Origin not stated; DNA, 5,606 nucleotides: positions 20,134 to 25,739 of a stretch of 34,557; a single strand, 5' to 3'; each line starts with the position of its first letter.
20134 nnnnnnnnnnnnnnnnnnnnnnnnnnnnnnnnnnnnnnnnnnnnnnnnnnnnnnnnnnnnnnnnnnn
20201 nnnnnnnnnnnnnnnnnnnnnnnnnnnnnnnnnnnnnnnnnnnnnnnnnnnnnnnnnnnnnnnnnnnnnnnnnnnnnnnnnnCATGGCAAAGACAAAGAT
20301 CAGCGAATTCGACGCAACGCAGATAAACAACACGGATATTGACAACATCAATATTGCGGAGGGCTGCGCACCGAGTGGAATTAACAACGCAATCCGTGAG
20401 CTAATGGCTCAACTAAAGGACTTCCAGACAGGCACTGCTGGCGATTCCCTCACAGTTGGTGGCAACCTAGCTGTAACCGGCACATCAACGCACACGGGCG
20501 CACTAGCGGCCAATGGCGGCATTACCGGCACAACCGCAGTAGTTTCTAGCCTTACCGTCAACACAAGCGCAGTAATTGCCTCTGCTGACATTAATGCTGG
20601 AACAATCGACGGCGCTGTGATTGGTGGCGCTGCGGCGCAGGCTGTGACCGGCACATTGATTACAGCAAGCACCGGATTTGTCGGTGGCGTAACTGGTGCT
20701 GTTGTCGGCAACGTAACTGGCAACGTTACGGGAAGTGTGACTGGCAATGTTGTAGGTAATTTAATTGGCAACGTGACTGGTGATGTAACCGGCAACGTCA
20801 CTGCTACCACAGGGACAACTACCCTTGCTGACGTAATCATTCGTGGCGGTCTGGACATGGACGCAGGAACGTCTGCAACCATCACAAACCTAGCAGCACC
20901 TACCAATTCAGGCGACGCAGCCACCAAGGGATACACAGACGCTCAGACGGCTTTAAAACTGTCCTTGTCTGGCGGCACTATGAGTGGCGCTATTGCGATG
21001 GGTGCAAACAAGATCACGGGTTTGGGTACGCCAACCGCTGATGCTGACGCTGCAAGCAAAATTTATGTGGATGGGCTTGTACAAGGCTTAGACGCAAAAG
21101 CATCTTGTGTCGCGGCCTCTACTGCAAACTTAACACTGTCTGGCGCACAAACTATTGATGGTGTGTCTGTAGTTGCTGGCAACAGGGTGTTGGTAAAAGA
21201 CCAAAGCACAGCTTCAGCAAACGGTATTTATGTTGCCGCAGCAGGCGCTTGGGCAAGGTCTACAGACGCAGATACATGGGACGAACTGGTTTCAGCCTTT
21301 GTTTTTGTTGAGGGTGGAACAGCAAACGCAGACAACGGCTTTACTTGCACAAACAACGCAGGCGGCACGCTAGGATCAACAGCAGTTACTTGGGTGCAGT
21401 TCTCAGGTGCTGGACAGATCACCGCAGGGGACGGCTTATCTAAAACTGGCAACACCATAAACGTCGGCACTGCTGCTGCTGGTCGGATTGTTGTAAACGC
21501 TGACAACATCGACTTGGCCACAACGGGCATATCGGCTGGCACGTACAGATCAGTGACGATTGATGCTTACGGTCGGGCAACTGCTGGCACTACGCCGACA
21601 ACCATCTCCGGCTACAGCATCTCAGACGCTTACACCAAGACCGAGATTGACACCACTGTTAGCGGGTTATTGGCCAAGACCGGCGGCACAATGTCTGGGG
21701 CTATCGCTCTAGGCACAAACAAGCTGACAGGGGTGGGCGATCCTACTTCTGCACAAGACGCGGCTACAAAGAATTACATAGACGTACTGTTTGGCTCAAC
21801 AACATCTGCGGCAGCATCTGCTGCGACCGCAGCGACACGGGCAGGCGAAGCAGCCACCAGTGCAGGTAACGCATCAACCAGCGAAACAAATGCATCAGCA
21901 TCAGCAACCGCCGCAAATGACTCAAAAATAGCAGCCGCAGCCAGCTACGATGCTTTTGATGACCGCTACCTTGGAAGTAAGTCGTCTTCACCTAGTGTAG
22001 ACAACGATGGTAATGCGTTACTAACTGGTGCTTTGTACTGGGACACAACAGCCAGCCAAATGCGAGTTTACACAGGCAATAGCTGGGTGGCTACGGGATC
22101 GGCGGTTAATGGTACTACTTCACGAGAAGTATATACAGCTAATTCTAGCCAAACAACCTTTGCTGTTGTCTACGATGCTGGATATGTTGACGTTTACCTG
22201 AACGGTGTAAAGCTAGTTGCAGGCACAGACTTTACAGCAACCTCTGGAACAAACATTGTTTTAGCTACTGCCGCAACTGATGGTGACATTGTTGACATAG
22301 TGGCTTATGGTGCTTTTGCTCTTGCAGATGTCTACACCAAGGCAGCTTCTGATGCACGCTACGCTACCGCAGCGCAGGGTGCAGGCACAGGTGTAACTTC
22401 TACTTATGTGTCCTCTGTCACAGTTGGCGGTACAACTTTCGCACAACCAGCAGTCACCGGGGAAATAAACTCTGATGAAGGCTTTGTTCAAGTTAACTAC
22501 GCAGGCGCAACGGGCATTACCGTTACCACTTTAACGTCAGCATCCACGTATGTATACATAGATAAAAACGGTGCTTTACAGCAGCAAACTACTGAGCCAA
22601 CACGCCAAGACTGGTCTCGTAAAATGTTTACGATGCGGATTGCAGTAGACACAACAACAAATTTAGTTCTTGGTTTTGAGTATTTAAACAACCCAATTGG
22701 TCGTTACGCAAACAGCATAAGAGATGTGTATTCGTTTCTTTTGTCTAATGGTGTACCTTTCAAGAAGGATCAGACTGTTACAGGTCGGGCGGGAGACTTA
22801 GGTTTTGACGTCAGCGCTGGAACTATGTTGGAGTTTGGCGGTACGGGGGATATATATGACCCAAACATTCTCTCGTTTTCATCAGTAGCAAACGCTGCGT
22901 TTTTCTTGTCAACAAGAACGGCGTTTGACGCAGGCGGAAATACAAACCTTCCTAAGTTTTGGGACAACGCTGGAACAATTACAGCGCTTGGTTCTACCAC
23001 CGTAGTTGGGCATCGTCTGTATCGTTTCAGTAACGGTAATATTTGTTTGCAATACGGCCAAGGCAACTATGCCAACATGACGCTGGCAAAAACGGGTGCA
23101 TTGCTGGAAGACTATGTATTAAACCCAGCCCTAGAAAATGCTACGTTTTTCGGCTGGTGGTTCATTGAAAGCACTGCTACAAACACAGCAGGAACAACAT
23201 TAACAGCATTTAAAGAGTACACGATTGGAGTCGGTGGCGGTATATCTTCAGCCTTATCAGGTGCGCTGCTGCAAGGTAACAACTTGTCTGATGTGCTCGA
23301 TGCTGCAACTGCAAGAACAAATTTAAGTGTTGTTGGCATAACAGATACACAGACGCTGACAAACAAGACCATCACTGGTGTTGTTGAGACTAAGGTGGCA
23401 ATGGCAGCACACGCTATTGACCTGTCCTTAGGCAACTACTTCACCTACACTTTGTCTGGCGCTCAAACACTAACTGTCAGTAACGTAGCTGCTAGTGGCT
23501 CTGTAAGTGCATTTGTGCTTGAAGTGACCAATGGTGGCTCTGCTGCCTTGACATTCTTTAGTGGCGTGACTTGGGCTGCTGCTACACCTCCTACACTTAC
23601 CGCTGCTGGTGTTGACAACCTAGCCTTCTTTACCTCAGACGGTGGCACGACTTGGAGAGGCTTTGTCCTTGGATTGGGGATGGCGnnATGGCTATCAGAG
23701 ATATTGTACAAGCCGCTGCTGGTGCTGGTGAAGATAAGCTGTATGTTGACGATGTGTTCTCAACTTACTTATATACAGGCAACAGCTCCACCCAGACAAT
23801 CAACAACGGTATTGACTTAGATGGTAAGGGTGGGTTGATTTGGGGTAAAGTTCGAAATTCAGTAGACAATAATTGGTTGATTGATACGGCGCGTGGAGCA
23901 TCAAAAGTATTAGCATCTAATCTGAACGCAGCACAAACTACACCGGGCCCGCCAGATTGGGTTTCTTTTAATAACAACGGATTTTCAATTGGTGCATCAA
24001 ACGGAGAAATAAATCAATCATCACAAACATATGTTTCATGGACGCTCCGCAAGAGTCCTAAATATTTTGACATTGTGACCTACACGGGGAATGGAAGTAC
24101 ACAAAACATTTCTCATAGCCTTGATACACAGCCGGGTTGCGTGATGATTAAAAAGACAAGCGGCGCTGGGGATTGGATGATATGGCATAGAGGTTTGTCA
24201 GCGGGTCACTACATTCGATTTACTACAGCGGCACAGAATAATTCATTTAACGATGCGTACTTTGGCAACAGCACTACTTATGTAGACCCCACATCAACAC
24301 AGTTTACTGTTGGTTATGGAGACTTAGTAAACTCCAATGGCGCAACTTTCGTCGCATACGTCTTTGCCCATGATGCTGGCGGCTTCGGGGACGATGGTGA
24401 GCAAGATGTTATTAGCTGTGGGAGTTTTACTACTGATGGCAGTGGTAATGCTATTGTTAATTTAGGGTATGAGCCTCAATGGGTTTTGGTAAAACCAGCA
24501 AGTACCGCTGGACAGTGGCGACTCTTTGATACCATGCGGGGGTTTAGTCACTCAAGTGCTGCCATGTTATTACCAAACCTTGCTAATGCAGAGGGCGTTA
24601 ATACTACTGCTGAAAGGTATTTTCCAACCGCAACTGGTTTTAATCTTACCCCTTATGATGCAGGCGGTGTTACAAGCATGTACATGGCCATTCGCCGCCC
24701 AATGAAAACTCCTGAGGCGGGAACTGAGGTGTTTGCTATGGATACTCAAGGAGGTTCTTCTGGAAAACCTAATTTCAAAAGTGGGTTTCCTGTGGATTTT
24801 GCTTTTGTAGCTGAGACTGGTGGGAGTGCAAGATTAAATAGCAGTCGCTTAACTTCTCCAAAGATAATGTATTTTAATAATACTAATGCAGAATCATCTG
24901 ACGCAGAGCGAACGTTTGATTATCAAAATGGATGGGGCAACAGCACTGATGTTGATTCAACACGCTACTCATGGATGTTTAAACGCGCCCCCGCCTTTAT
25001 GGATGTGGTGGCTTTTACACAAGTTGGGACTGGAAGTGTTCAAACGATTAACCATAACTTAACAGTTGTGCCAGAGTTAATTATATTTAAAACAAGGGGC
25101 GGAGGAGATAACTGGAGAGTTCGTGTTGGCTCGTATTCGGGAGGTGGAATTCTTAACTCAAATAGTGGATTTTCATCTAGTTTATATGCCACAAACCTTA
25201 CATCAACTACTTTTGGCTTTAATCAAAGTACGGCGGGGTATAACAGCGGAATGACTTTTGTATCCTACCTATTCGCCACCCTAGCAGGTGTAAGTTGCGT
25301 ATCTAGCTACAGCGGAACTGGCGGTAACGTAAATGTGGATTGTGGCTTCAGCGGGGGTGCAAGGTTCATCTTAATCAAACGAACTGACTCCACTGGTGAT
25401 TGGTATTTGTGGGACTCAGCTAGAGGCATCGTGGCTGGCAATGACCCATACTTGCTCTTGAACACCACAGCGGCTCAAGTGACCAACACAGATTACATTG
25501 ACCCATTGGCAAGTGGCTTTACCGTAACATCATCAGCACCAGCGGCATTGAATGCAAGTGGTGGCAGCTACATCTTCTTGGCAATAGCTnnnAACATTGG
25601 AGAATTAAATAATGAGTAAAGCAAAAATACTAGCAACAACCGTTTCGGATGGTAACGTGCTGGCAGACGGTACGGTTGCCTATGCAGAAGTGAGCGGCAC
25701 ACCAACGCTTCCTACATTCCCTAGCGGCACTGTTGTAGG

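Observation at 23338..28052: Tandem duplication of a two-part receptor-binding cassette (small fibre-tip domain + ~640-aa six-repeat protein)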

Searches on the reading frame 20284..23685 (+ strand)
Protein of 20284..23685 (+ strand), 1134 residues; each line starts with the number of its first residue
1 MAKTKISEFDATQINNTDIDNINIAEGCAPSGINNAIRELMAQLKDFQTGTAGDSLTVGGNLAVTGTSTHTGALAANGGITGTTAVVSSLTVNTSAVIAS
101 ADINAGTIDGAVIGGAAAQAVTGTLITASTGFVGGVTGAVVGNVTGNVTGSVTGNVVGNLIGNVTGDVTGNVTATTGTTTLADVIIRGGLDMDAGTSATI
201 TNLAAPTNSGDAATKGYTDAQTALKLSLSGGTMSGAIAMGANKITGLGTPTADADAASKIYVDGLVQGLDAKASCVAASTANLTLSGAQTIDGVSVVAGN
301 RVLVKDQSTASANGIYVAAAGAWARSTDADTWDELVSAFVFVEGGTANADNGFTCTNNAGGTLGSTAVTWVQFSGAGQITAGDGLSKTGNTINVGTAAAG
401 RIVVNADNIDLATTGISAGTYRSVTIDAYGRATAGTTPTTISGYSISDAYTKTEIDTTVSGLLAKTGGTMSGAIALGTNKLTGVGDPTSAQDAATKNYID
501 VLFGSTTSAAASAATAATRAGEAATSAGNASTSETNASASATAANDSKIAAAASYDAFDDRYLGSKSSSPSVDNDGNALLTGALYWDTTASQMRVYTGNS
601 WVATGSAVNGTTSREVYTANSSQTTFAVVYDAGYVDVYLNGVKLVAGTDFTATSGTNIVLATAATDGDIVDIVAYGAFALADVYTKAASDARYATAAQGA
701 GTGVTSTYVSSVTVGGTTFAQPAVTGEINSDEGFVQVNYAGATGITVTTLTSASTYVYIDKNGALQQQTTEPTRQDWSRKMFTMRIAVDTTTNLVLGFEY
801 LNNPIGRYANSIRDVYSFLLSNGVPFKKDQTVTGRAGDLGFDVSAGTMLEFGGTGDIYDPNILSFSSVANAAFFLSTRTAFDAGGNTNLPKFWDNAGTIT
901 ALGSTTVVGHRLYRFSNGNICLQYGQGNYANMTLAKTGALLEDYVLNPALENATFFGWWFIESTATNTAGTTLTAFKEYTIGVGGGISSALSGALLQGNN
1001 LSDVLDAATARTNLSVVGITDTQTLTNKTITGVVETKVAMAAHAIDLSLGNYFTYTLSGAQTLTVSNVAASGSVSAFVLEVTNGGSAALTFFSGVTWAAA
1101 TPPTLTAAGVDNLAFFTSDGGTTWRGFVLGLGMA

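Call 6: search_protein_families(library=pfam, proteins=[window:20284-23685:+], max_evalue=0.1)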
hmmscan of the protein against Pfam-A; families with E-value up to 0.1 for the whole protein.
window:20284-23685:+ (1134 aa): 0 families

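Call 7: search_protein_families(library=phrogs, proteins=[window:20284-23685:+], max_evalue=0.01)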
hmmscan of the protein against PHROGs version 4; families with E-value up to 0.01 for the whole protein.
window:20284-23685:+ (1134 aa): 12 families
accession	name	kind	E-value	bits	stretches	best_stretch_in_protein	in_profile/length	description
phrog_27782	-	unknown function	4.8e-41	142.1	1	206-413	113-303/644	-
phrog_2647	-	head and packaging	7e-38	131.5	2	236-421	78-269/336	head decoration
phrog_38058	-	tail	1.7e-32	113.6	2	530-769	441-698/708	tail fiber protein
phrog_16867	-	unknown function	1.3e-28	100.9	2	269-383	72-187/631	-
phrog_30390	-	unknown function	1.2e-27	97.7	2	286-469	544-744/766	-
phrog_11518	-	tail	3.5e-24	86.1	1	259-537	149-416/812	tail fiber protein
phrog_24595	-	head and packaging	2.3e-22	80.8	1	233-428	16-219/325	virion structural protein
phrog_17264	-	unknown function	2.1e-21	77.2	1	277-464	3-140/147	-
phrog_16122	-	head and packaging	1.9e-06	28.1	1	222-546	154-463/526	virion structural protein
phrog_5181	-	unknown function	3.2e-06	26.7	1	406-777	180-535/763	-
phrog_2710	-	tail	0.00019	20.9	0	474-734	132-312/781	tail fiber protein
phrog_1640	-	tail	0.00041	20.6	1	480-501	141-162/765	tail protein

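Call 14: search_solved_structures(query=window:20284-23685:+, max_evalue=1)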
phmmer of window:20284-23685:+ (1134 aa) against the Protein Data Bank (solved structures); distinct sequences matched with E-value up to 1: 2.
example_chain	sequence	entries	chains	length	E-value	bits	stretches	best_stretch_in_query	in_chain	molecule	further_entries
9nx3_A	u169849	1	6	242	4.2e-11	44.8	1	273-422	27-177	Capsid decoration protein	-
7vu1_A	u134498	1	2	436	0.98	10.5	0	832-916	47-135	Chitoporin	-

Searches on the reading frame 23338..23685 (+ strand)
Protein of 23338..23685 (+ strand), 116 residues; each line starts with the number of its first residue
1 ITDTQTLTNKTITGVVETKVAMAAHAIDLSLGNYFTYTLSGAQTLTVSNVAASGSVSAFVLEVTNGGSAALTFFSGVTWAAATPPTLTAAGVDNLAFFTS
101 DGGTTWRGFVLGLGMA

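Call 56: find_related_loci(query=A3, collection=viral_contigs, flank=9000)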
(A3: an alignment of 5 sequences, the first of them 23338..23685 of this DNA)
Query A3 (116 aa) in viral_contigs; peptide patterns used: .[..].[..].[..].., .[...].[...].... (x = any residue, [..] = any of these).
600 stretches matched a pattern (row limit reached: there are more); 461 encode a relative of the query (tblastn E <= 1e-3); the best 80 are kept; 80 distinct loci.
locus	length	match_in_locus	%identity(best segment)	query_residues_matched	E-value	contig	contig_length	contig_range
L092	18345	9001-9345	92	2-116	2e-54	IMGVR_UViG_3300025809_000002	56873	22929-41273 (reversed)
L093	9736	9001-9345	92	2-116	2e-54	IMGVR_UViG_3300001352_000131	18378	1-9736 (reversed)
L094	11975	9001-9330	89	7-116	5e-48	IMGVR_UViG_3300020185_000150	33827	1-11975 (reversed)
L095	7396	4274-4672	78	2-116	9e-48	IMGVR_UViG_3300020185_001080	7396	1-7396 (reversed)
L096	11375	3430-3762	64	1-111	3e-39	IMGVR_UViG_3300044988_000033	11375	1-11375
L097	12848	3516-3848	64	1-111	4e-39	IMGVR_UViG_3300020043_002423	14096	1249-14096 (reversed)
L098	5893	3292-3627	63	5-116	6e-39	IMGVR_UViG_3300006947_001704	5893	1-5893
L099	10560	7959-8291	63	1-111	1e-38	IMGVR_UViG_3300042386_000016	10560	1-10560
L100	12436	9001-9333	64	1-111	1e-38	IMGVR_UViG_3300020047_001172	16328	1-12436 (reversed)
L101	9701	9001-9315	65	8-112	9e-39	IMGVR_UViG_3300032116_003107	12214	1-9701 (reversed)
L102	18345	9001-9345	63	4-116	3e-38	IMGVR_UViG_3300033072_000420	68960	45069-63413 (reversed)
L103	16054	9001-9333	63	1-111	2e-38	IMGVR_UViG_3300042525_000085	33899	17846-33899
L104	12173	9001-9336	63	5-116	9e-38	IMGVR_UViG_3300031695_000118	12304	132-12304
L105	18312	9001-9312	63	8-111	1e-37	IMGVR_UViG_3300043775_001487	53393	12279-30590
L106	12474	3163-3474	63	8-111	1e-37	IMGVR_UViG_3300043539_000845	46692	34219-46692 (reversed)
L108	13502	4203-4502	64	13-112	4e-37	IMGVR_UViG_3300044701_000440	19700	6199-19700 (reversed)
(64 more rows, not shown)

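Call 74: search_protein_families(library=pfam, proteins=[L108:4517-6529:+], max_evalue=0.01)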
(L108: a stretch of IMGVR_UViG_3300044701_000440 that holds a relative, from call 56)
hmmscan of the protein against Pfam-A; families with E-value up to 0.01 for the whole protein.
L108:4517-6529:+ (671 aa): 0 families

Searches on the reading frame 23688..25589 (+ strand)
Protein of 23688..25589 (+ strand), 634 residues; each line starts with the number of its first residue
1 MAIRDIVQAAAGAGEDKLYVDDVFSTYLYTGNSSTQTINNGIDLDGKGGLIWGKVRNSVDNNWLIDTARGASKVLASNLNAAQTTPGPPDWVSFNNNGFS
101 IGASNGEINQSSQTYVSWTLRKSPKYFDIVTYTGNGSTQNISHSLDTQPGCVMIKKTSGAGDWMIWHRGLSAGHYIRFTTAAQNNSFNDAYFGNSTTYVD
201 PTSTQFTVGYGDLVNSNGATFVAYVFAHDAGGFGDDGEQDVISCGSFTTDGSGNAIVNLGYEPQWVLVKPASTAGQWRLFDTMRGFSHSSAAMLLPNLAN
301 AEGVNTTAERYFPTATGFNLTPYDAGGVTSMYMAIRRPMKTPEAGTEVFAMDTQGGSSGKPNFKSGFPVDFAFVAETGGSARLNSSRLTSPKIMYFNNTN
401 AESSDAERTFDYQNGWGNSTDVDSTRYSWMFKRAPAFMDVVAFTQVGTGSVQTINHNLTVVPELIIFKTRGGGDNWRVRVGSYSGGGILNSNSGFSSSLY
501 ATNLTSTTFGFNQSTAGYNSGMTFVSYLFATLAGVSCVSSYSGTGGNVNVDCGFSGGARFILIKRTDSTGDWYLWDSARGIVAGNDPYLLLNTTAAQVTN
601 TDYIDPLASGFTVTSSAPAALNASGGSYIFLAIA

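Call 6: search_protein_families(library=pfam, proteins=[window:23688-25589:+], max_evalue=0.1)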
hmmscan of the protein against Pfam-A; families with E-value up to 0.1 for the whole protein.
window:23688-25589:+ (634 aa): 1 family
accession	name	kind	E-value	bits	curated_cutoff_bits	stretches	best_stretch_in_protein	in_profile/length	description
PF24299.1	DUF7483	-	8.2e-75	252.4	27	2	22-335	4-326/330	Domain of unknown function (DUF7483)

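Call 7: search_protein_families(library=phrogs, proteins=[window:23688-25589:+], max_evalue=0.01)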
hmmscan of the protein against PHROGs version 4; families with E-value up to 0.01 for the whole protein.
window:23688-25589:+ (634 aa): 2 families
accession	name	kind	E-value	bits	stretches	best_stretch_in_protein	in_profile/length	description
phrog_19943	-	head and packaging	1.9e-60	205.6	2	21-320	899-1197/1227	virion structural protein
phrog_24898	-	tail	1.7e-49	169.9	3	127-341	156-364/371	tail fiber protein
